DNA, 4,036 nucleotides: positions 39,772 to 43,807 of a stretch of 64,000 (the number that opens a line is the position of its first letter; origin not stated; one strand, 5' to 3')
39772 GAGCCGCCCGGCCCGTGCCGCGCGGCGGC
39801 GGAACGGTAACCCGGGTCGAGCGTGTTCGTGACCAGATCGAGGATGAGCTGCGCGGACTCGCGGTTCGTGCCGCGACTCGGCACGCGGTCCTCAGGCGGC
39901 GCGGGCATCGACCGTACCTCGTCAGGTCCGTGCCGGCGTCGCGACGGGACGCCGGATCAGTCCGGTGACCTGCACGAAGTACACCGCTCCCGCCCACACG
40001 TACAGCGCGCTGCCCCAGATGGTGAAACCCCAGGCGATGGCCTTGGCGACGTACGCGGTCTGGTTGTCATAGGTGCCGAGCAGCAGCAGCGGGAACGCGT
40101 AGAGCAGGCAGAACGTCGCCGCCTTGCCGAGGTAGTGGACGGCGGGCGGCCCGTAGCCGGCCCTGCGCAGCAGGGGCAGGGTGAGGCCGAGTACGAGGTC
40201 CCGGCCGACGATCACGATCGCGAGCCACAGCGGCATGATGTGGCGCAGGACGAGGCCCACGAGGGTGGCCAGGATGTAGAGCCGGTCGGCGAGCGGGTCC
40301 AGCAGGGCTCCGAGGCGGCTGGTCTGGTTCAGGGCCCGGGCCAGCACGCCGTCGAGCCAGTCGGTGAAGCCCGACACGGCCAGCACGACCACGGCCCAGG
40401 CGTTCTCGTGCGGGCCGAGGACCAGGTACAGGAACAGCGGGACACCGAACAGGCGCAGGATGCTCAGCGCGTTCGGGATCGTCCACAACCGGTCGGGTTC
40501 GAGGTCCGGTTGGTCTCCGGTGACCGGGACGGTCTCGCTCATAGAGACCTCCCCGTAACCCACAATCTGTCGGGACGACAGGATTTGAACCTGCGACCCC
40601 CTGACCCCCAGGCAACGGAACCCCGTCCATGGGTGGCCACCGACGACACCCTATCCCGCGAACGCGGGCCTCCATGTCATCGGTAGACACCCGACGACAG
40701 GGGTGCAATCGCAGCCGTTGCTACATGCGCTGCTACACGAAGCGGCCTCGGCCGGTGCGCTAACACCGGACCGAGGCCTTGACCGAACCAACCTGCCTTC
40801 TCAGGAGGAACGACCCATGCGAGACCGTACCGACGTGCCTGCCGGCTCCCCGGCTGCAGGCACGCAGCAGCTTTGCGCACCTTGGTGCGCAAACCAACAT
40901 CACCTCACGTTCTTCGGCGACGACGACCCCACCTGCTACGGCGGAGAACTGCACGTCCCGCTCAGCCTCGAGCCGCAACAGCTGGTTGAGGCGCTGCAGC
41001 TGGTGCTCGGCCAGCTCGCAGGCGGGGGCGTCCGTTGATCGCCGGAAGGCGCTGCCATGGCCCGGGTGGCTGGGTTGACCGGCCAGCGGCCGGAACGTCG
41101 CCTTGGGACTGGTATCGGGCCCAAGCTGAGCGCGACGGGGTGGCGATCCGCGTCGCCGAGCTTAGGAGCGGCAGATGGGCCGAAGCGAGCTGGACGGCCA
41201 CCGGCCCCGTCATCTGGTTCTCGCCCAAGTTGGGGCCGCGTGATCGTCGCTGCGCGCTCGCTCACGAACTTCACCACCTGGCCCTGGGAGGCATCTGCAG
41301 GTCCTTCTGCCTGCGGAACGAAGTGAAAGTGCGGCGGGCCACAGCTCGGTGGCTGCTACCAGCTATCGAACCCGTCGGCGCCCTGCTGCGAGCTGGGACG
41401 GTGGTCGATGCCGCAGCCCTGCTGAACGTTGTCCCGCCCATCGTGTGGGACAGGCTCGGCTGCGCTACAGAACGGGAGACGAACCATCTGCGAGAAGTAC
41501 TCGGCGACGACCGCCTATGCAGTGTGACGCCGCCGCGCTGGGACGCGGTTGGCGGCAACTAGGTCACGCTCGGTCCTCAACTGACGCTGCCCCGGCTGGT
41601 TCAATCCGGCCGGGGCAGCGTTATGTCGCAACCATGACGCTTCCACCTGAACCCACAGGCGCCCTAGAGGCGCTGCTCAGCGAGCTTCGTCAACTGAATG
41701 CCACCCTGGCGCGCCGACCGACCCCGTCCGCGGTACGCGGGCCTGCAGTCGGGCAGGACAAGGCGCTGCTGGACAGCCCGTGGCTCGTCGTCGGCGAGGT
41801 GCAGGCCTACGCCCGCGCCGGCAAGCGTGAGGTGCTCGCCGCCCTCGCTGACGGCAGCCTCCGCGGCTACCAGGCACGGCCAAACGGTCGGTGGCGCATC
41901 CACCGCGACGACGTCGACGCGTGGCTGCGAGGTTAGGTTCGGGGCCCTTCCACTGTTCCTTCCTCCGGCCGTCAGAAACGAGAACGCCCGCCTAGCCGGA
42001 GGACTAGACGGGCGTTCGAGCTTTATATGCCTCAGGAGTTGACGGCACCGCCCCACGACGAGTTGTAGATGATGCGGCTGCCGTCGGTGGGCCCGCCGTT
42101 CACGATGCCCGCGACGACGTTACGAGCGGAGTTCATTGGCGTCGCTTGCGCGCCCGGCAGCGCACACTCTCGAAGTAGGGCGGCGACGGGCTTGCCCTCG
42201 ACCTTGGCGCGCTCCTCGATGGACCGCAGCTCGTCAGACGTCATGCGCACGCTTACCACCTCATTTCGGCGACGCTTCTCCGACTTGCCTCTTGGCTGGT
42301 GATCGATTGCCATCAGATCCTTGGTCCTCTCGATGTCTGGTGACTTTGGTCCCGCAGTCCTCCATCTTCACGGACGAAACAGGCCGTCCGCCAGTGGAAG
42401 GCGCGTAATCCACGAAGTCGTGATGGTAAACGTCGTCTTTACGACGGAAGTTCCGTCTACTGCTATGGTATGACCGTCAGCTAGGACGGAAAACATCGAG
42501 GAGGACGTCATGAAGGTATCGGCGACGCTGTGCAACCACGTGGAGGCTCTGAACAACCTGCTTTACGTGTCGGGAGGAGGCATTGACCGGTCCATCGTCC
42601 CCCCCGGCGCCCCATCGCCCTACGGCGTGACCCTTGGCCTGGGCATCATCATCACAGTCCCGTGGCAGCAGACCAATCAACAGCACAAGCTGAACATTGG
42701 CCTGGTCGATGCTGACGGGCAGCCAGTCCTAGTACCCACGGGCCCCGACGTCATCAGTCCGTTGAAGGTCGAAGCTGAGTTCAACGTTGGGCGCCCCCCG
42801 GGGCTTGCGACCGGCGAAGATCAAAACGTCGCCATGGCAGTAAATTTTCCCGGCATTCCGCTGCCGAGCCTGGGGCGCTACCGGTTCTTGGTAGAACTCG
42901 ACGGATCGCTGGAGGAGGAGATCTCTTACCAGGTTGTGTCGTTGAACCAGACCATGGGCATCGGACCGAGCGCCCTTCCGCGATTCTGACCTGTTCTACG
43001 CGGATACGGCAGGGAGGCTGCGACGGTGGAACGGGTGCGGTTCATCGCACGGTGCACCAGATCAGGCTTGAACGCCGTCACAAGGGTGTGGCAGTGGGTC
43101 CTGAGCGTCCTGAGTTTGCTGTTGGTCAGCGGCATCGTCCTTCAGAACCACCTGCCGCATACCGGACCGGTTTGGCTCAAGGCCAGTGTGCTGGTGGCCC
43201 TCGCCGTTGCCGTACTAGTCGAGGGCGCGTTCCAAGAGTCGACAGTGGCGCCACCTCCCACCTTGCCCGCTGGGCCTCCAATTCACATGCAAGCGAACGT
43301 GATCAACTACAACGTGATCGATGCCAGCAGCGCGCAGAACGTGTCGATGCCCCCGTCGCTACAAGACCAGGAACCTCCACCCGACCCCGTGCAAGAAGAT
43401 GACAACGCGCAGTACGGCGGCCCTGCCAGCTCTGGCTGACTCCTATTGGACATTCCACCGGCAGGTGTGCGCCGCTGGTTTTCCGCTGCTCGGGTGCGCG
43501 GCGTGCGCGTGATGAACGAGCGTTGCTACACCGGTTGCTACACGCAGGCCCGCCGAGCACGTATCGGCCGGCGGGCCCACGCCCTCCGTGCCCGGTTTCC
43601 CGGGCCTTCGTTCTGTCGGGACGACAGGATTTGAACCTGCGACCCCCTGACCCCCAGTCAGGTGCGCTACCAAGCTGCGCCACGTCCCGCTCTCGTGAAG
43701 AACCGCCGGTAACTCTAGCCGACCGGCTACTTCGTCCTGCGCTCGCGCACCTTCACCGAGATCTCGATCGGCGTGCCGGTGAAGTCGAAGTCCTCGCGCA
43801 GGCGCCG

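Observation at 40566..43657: Integrase-less 3.0-kb islet inserted in tRNA-Pro(GGG), flanked by perfect 46-bp att-like repeats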

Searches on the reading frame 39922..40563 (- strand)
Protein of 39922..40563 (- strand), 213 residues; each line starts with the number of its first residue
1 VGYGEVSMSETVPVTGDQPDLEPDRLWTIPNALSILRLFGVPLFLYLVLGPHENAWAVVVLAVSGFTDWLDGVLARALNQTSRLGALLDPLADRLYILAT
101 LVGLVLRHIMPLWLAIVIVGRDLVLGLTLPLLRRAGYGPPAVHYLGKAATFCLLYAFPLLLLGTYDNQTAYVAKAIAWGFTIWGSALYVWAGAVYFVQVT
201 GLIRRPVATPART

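Call 8: search_protein_families(library=pfam, proteins=[window:39922-40563:-], max_evalue=1)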
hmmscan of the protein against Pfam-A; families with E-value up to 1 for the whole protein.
window:39922-40563:- (213 aa): 2 families
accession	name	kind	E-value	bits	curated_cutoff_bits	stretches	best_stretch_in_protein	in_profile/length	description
PF01066.26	CDP-OH_P_transf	-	9e-40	137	22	1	27-183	1-152/152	CDP-alcohol phosphatidyltransferase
PF01284.28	MARVEL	-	0.13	12.7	32.8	1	123-201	19-100/135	Membrane-associating domain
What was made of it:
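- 39922..40542 (-): Flanking host gene: CDP-alcohol phosphatidyltransferase (pgsA-like). Its probable ATG is at 40542, 23 nt from the att copy. PF01066 9e-40 (call 8).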

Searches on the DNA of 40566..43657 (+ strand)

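Call 79: search_dna_similar(query=window:40566-43657:+, collection=phages, mode=distant, max_rows=10)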
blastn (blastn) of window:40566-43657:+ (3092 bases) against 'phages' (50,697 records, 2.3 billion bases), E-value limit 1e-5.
Records with a match: 26; places in all: 27; records where one place covers at least 80% of the query: 0.
Best place of each record, by identity: 90-95% 21; 80-90% 5.
By first word of the organism name: Mycobacterium 24; Bacteriophage 2.
By host as written in the record: Mycobacterium smegmatis mc2 155 9; Mycobacterium smegmatis mc#155 8; Mycobacterium smegmatis mc2155 4; - 2; Mycolicibacterium smegmatis 2; Mycobacterium abscessus GD51 1.
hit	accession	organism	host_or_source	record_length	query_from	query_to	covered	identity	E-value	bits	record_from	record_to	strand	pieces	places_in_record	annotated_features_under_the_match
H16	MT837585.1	Bacteriophage sp.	human fecal samples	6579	4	3092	3%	88.5%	1e-6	126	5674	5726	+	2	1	record has no annotation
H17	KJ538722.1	Mycobacterium phage HH92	Mycobacterium smegmatis mc2 155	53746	4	3092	3%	92.1%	8e-8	132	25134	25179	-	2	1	none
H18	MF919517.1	Mycobacterium phage LilHazelnut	Mycobacterium smegmatis mc2 155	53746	4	3092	3%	92.1%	8e-8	132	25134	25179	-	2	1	none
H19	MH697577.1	Mycobacterium phage Amochick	Mycobacterium smegmatis mc2 155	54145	4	3092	3%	92.1%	8e-8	132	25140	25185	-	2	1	none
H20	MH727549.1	Mycobacterium phage Gancho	Mycobacterium smegmatis mc2155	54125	4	3092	3%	92.1%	8e-8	132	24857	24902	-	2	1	none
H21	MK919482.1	Mycobacterium phage DeepSoil15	Mycobacterium smegmatis mc2 155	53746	4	3092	3%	92.1%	8e-8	132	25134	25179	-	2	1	none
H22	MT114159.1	Mycobacterium phage Ein37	Mycobacterium smegmatis mc2 155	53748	4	3092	3%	92.1%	8e-8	132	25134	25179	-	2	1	none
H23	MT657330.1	Mycobacterium phage Webster2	Mycobacterium smegmatis mc2155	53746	4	3092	3%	92.1%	8e-8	132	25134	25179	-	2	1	none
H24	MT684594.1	Mycobacterium phage Hadrien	Mycobacterium smegmatis mc#155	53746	4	3092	3%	92.1%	8e-8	132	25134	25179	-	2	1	none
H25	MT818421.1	Mycobacterium phage Luke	Mycobacterium smegmatis mc#155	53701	4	3092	3%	92.1%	8e-8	132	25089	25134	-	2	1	none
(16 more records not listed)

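Call 80: search_dna_similar(query=window:40566-43657:+, collection=plasmids, mode=distant, max_rows=10)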
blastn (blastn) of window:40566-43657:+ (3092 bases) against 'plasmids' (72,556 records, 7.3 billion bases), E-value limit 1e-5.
Records with a match: 13; places in all: 15; records where one place covers at least 80% of the query: 0.
Best place of each record, by identity: 95-99% 4; 90-95% 7; 80-90% 2.
By first word of the organism name: Streptomyces 5; Pseudarthrobacter 2; Nonomuraea 1; Microbacterium 1; Paenarthrobacter 1; Arthrobacter 1; Tsukamurella 1; Collinsella 1.
By predicted mobility (MOB-suite, as given by PLSDB): non-mobilizable 12; mobilizable 1.
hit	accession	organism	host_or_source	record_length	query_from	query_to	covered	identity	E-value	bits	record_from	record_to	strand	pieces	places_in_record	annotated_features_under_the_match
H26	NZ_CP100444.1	Streptomyces rimosus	pure culture,OTC cluster deletion ...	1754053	4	3092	3%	93.9%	1e-10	152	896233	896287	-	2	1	record has no annotation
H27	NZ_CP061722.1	Pseudarthrobacter sp. BIM B-2242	cell culture,paddy soil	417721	1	3092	3%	94.7%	5e-10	151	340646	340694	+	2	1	none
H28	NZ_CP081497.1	Streptomyces sp. BHT-5-2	whole organism,plant soil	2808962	4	3092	3%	96.7%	1e-10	151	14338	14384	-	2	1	none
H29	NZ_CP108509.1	Streptomyces sp. NBC_01237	-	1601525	4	3092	3%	96.7%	1e-10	151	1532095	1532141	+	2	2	none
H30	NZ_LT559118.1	Nonomuraea gerenzanensis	-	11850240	4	3092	3%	96.7%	1e-10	151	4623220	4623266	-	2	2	none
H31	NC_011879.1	Pseudarthrobacter chlorophenolicus A6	-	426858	1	3092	3%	90.5%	3e-7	133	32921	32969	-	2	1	none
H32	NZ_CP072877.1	Microbacterium sp. NIBRBAC000506063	cell culture,sludge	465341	3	3089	3%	93.3%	3e-7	134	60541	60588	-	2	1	none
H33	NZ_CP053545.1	Paenarthrobacter sp. YJN-5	cell culture,soil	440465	4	3092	3%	94.4%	2e-8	141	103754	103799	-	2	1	none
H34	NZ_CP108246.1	Streptomyces sp. NBC_00073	-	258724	4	3092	3%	97.7%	2e-9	149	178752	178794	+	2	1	none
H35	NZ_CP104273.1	Arthrobacter sp. zg-Y1110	Marmot,single cell,intestinal contents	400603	4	3092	3%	92.1%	3e-7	132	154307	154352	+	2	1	none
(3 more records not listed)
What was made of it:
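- Tried and rejected: The whole islet against the phage and plasmid collections matched only through the 46-bp tRNA core (calls 79, 80).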

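Call 81: get_annotated_region(hit=H17, flank=2500)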
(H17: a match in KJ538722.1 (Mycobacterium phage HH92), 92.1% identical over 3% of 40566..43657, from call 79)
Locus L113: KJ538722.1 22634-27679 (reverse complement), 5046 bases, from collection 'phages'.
description: Mycobacterium phage HH92, complete genome.
organism: Mycobacterium phage HH92 (NCBI taxid 1471543)
taxonomy: Viruses; Duplodnaviria; Heunggongvirae; Uroviricota; Caudoviricetes; Gilesvirus; Gilesvirus giles
host: Mycobacterium smegmatis mc2 155; source: soil; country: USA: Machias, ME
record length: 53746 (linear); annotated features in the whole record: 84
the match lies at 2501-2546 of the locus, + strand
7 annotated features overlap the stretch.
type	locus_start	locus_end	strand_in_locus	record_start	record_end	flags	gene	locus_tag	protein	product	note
CDS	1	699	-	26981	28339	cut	31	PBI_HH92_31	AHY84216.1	lysin A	Lysin A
CDS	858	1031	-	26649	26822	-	30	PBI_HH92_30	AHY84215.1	RDF protein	RDF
CDS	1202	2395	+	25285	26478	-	29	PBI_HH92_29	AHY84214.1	integrase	Integrase (Y-int)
CDS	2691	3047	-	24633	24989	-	28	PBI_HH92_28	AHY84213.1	hypothetical protein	-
CDS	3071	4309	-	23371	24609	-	27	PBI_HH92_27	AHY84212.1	minor tail protein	Minor tail protein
CDS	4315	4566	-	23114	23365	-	26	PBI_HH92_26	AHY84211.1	hypothetical protein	-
CDS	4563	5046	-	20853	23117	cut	25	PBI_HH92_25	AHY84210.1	minor tail protein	Minor tail protein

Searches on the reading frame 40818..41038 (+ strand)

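Call 8: search_protein_families(library=pfam, proteins=[window:40818-41038:+], max_evalue=1)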
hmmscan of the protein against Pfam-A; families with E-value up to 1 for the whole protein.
window:40818-41038:+ (73 aa): 0 families

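Call 9: search_protein_families(library=phrogs, proteins=[window:40818-41038:+], max_evalue=1)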
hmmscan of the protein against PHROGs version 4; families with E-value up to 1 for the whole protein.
window:40818-41038:+ (73 aa): 0 families

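Call 51: search_protein_families(library=padloc, proteins=[window:40818-41038:+], max_evalue=1)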
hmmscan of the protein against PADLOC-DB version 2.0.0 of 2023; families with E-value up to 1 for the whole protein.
window:40818-41038:+ (73 aa): 0 families

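Call 52: search_protein_families(library=ncbifam, proteins=[window:40818-41038:+], max_evalue=1)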
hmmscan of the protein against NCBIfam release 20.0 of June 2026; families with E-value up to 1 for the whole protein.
window:40818-41038:+ (73 aa): 0 families
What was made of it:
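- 40818..41038 (+): orf1: 73 aa, preceded by AGGAGGA. Its stop overlaps the ImmA-like start (TTGA). No family hit (calls 8, 9, 51, 52).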

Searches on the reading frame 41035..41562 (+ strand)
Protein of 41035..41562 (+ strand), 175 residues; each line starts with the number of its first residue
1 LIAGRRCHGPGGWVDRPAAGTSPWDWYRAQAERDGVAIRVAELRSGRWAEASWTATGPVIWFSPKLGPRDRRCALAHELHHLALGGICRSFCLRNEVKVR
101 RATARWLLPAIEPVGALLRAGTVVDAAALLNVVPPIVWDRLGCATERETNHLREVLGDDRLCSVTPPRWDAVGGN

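Call 8: search_protein_families(library=pfam, proteins=[window:41035-41562:+], max_evalue=1)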
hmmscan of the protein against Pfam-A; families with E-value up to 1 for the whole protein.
window:41035-41562:+ (175 aa): 2 families
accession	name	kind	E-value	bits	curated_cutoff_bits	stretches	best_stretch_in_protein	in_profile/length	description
PF06114.19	Peptidase_M78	-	0.0011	19.2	22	1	32-85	2-56/123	IrrE N-terminal-like domain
PF13841.11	Defensin_beta_2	-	0.073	13.9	22.2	1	85-99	6-20/30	Beta defensin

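Call 9: search_protein_families(library=phrogs, proteins=[window:41035-41562:+], max_evalue=1)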
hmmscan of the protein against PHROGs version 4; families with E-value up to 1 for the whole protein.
window:41035-41562:+ (175 aa): 1 family
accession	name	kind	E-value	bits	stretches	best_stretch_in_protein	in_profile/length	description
phrog_87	-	other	7.4e-07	30.1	1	31-133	47-153/227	metallo-protease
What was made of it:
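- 41035..41562 (+): ImmA/IrrE-like metallopeptidase (HELHH motif). Pfam M78 E 1e-3 (below cutoff) and phrog_87 7e-7 (calls 8, 9).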

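Call 50: search_dna_similar(query=window:41035-41562:+, collection=phages, mode=protein, max_rows=15)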
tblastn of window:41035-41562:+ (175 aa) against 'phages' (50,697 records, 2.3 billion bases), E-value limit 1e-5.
No match.
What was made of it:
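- Tried and rejected: The ImmA-like protein has no match in GenBank phages (call 50).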

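Call 51: search_protein_families(library=padloc, proteins=[window:41035-41562:+], max_evalue=1)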
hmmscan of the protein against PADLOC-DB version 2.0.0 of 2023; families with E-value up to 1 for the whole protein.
window:41035-41562:+ (175 aa): 1 family
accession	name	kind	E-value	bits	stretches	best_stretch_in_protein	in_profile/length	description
PDLC03953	RmrA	-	0.029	11.6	1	55-125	193-261/373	-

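Call 52: search_protein_families(library=ncbifam, proteins=[window:41035-41562:+], max_evalue=1)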
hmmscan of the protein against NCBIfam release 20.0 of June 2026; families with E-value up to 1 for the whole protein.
window:41035-41562:+ (175 aa): 0 families

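Call 53: find_homologous_proteins(query=window:41035-41562:+)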
Query window:41035-41562:+: 2081 candidates shared short words with the query, none scored E <= 0.001.
